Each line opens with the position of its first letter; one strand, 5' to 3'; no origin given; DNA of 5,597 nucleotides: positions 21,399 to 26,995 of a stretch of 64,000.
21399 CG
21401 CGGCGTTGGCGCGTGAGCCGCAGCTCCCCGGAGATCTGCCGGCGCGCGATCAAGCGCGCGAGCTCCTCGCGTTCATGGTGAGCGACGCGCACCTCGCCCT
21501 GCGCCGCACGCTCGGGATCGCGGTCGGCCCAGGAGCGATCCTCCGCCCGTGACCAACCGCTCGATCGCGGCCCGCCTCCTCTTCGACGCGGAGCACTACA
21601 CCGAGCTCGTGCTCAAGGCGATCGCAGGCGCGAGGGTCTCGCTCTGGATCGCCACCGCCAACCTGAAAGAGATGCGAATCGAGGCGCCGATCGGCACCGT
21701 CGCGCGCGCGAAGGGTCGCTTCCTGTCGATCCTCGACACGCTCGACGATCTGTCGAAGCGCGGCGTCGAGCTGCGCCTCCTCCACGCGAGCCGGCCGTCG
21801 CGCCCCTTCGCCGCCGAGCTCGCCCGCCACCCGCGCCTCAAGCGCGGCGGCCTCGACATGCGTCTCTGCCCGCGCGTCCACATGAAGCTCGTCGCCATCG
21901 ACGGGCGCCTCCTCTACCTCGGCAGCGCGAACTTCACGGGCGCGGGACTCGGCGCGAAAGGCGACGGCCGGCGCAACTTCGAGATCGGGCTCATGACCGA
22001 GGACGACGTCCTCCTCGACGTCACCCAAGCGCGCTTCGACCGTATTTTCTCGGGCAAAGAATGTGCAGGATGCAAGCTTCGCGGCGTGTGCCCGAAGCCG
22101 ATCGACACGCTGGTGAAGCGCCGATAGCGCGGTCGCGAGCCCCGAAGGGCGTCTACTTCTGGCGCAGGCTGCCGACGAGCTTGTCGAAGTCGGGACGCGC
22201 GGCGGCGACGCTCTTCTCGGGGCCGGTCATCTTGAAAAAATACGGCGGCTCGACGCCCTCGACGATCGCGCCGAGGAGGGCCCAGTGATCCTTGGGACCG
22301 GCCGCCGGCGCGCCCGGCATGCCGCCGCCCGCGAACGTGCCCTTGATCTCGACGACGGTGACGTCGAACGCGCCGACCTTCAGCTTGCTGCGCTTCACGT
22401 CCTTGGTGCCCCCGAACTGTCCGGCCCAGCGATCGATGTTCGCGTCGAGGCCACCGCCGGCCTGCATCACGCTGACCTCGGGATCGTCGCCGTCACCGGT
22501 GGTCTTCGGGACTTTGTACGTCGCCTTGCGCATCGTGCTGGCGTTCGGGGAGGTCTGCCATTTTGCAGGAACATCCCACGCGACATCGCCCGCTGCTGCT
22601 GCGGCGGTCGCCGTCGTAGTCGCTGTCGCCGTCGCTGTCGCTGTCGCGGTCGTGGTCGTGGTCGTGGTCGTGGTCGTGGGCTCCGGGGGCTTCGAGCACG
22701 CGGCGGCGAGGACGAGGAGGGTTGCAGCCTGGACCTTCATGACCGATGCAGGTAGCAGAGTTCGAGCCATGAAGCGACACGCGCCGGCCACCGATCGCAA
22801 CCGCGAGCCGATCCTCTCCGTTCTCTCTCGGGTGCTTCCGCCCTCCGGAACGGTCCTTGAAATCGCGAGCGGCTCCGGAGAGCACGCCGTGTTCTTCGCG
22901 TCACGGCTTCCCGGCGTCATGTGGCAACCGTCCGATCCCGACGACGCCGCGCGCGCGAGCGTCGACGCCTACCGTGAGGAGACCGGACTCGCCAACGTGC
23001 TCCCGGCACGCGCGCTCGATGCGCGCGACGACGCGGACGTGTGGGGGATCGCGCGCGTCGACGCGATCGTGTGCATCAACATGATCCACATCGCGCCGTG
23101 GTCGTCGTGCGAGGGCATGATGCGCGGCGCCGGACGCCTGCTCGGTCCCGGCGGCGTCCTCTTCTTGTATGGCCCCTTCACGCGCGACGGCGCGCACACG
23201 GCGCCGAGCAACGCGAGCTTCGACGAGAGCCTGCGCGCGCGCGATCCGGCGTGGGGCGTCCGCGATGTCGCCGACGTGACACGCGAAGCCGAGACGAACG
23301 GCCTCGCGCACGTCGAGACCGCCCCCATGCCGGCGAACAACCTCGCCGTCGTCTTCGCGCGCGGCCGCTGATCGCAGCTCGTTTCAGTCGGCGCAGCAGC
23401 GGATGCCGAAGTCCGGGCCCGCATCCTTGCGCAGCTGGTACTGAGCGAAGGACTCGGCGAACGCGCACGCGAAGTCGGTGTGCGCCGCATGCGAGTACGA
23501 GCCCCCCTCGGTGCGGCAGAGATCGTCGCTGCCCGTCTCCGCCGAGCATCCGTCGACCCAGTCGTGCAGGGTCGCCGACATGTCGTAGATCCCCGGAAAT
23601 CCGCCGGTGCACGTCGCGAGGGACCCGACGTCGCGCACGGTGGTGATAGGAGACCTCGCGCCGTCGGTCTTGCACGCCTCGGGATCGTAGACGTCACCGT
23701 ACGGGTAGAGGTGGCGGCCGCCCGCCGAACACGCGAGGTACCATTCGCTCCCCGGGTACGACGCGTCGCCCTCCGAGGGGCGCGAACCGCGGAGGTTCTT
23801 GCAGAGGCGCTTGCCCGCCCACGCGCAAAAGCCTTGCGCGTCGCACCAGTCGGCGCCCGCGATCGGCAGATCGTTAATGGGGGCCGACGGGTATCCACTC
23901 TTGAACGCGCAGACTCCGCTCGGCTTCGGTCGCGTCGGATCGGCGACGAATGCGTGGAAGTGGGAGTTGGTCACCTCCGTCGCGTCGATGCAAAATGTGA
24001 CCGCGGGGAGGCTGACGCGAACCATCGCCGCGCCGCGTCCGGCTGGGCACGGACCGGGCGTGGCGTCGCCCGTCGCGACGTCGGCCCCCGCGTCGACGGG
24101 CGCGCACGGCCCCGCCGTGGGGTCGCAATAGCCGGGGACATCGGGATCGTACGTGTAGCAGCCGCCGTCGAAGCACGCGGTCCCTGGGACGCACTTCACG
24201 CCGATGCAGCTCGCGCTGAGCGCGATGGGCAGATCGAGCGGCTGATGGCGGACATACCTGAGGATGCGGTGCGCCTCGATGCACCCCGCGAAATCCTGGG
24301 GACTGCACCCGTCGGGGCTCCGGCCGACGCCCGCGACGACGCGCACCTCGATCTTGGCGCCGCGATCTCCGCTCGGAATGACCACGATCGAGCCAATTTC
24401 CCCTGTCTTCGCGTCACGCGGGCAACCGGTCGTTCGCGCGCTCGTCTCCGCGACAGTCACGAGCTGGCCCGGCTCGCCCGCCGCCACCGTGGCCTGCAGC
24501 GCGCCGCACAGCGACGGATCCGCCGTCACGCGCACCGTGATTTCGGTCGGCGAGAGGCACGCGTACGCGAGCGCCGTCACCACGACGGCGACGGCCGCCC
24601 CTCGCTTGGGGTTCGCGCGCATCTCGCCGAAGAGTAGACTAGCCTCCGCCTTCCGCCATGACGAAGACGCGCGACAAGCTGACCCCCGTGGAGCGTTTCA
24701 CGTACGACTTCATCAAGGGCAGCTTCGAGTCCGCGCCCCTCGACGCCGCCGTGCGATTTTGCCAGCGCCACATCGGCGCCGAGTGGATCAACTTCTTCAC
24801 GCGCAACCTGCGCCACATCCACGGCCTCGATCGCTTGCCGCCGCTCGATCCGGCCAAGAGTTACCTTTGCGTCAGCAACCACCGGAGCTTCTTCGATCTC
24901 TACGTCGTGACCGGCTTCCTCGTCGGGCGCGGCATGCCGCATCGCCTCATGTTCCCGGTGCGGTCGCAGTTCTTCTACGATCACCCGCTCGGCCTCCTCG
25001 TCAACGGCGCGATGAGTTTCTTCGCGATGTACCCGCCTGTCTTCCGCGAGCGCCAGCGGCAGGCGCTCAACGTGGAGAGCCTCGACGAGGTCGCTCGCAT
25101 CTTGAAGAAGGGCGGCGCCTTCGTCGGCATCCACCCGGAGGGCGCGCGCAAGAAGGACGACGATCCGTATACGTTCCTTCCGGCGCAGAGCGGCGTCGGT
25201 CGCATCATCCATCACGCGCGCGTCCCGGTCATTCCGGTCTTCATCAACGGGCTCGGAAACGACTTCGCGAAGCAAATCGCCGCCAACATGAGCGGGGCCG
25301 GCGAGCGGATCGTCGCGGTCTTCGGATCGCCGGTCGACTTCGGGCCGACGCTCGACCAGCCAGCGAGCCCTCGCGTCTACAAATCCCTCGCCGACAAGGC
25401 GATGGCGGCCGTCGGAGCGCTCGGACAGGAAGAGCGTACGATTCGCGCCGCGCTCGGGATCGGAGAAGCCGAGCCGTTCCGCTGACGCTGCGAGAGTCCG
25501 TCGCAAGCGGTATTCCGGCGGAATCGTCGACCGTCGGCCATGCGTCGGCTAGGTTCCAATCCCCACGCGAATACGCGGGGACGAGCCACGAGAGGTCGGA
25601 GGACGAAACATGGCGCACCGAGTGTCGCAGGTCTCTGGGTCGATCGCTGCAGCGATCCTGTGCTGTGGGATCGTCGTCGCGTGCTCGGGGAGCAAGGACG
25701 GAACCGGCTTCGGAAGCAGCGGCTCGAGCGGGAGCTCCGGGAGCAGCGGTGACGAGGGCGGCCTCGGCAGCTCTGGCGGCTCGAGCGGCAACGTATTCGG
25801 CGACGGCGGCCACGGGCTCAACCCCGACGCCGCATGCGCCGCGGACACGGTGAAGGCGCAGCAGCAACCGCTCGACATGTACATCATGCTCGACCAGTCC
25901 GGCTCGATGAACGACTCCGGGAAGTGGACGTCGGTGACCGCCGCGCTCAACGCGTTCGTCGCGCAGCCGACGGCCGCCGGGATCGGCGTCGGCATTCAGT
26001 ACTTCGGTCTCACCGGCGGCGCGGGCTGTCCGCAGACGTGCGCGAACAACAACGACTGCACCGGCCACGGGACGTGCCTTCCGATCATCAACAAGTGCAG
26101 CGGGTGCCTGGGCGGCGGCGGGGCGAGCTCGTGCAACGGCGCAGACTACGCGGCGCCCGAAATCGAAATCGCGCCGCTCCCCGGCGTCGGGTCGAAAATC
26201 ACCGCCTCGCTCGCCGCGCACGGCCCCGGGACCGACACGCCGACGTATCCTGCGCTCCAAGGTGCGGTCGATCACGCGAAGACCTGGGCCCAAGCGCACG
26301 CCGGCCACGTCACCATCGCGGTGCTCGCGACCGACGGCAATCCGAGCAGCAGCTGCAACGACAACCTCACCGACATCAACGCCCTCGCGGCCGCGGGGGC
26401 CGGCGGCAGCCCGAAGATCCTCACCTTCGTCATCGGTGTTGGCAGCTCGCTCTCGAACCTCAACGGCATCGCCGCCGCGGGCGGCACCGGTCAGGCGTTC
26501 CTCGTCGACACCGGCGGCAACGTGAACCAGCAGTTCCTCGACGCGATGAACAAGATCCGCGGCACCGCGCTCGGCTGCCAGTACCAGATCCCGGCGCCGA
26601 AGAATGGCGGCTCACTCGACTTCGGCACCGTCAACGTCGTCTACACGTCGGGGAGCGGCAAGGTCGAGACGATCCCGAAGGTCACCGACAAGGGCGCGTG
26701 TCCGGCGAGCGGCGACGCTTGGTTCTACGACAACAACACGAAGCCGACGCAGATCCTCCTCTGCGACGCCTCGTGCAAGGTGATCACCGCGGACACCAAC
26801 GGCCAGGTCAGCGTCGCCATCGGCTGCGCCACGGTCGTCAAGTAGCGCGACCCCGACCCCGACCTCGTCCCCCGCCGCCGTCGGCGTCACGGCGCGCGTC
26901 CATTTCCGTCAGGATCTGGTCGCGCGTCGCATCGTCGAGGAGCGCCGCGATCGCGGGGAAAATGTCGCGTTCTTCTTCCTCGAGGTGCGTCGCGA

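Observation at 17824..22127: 1242-aa TPR/helical-repeat protein translationally coupled (GTGA) to a single-HKD PLD-family protein: candidate uncharacterized scaffold+nuclease module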

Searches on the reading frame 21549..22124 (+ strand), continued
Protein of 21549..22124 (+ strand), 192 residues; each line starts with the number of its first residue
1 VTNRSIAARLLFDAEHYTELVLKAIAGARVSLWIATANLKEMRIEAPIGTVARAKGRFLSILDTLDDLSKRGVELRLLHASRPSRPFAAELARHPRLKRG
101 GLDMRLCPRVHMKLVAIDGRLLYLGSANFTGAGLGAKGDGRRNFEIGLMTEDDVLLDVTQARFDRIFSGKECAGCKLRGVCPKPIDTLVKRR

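Call 78: search_solved_structures(query=A3, max_evalue=0.01)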
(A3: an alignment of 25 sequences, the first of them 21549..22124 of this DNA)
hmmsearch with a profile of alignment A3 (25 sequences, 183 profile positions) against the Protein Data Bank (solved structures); distinct sequences matched with E-value up to 0.01: 29.
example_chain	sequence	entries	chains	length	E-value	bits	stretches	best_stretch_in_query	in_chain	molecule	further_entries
7e0m_A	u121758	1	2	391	2.4e-11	46.5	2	39-162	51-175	Phospholipase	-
9fiz_A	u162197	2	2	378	3.8e-09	39.4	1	13-164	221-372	Envelope phospholipase OPG057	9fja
9fhk_B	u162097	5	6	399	5.8e-09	38.8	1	13-164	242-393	Envelope phospholipase OPG057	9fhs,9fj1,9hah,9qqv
9fj0_A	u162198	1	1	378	8.8e-09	38.2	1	13-164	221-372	Envelope phospholipase OPG057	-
8v05_A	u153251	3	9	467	3.6e-07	32.9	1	47-122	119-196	5'-3' exonuclease PLD3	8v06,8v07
8q1k_A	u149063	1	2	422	5.7e-07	32.2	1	47-122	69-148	5'-3' exonuclease PLD3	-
8s86_A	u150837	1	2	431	6.3e-07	32.1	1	47-122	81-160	5'-3' exonuclease PLD3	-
8q1x_A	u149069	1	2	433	6.4e-07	32.1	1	47-122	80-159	5'-3' exonuclease PLD3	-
9vbg_A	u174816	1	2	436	6.5e-07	32.1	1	47-122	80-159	5'-3' exonuclease PLD3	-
8v5t_A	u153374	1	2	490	1e-06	31.4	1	47-122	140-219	5'-3' exonuclease PLD3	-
30ie_B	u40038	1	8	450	7.2e-06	28.7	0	54-122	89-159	Virion nicking-joining enzyme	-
6ehi_A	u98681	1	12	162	3e-05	26.6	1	48-160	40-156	Nuclease NucT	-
9vbh_A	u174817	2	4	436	4.7e-05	26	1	47-122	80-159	5'-3' exonuclease PLD3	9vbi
7wu1_A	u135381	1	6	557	0.00029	23.5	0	103-122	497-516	Phospholipase D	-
8ctp_A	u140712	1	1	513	0.00073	22.1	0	103-122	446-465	Phospholipase D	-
4ggj_A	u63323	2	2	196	0.0055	19.3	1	61-161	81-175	Mitochondrial cardiolipin hydrolase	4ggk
1byr_A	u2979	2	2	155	0.0067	19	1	50-126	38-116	PROTEIN (ENDONUCLEASE)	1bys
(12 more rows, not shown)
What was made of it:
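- On Single-HKD nuclease group (Nuc, NucT, BfiI, Zucchini): Homology alone is ambiguous between nuclease and lipase members (call 78).
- Closest known: Nuc. Same: Both have a single HKD, an EDTA-resistant phospho-histidine mechanism is expected, and NucT is a profile hit at E 3e-5 (call 78).
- The sequence-profile search of PDB ranks a two-HKD bacterial phospholipase (7e0m) and vaccinia F13 above the nucleases (call 78). The profile search ranks a bacterial phospholipase D (7e0m, E 2.4e-11) and vaccinia F13 first (call 78).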

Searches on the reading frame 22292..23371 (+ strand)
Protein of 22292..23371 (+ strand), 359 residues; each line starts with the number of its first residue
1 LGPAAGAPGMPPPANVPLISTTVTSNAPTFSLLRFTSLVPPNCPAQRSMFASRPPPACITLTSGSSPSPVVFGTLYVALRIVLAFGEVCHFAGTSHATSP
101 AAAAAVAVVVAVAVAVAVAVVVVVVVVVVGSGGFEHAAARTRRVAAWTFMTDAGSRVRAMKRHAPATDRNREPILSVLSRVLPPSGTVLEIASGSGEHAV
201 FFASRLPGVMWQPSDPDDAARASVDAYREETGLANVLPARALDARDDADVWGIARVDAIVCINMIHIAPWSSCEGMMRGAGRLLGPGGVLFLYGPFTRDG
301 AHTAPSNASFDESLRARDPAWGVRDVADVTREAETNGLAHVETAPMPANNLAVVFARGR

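Call 11: search_protein_families(library=pfam, proteins=[window:22292-23371:+], max_evalue=0.001)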
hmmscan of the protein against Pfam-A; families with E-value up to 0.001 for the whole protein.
window:22292-23371:+ (359 aa): 4 families
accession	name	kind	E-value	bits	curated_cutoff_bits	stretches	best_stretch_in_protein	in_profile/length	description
PF06080.18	DUF938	-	2.5e-75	253.1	27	1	161-357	1-202/202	Protein of unknown function (DUF938)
PF13649.12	Methyltransf_25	-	2.6e-05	25.3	27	1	188-288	1-97/97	Methyltransferase domain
PF08242.18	Methyltransf_12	-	0.00027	22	30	1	189-290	1-98/98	Methyltransferase domain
PF13489.12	Methyltransf_23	-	0.00039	20.6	27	1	175-299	10-123/164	Methyltransferase domain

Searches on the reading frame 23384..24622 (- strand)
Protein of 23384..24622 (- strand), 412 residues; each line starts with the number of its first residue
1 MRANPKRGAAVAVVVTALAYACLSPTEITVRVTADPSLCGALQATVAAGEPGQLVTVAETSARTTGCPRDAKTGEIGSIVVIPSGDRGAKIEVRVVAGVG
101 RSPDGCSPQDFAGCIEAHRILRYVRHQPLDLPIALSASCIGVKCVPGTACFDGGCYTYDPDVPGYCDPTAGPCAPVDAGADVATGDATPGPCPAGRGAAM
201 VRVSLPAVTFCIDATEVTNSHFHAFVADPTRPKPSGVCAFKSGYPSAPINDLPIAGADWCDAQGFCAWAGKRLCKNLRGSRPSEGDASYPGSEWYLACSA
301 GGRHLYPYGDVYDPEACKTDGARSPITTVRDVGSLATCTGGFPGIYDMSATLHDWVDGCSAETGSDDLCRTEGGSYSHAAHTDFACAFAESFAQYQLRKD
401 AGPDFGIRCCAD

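Call 11: search_protein_families(library=pfam, proteins=[window:23384-24622:-], max_evalue=0.001)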
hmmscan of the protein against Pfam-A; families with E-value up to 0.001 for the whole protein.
window:23384-24622:- (412 aa): 1 family
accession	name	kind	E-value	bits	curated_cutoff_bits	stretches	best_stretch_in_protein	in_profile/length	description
PF03781.23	FGE-sulfatase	-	1.3e-10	41.8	23.3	1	208-409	35-253/255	Sulfatase-modifying factor enzyme 1-like domain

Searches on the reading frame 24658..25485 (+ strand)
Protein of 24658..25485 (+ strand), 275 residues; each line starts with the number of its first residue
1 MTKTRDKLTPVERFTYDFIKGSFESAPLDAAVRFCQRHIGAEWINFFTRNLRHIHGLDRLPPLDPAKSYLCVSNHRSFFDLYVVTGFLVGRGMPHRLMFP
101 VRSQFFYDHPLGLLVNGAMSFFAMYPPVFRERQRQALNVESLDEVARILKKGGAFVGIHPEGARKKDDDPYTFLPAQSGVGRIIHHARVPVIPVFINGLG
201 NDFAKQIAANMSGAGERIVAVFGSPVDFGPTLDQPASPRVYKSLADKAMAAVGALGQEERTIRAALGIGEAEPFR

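Call 11: search_protein_families(library=pfam, proteins=[window:24658-25485:+], max_evalue=0.001)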
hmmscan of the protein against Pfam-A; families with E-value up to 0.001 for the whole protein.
window:24658-25485:+ (275 aa): 1 family
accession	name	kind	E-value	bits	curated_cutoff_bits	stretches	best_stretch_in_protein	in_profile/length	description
PF01553.26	Acyltransferase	-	4.6e-16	59.3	23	1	53-196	3-131/132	Acyltransferase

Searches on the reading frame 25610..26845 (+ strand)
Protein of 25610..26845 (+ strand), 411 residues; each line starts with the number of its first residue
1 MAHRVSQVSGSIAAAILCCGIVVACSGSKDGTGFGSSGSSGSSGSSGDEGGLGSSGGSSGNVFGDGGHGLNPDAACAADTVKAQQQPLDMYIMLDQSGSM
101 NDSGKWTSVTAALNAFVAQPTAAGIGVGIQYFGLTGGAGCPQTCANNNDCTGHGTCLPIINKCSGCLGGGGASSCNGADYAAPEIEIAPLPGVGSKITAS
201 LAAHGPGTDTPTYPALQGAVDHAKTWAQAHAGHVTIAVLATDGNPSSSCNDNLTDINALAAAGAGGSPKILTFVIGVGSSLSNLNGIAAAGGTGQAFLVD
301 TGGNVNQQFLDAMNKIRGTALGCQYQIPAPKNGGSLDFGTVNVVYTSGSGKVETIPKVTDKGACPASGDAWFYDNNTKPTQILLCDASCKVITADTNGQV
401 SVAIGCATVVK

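Call 11: search_protein_families(library=pfam, proteins=[window:25610-26845:+], max_evalue=0.001)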
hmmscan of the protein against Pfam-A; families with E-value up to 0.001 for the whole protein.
window:25610-26845:+ (411 aa): 1 family
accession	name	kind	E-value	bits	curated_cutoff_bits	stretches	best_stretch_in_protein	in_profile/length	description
PF00092.34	VWA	-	4.2e-06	27.5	23.8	0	206-305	75-168/174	von Willebrand factor type A domain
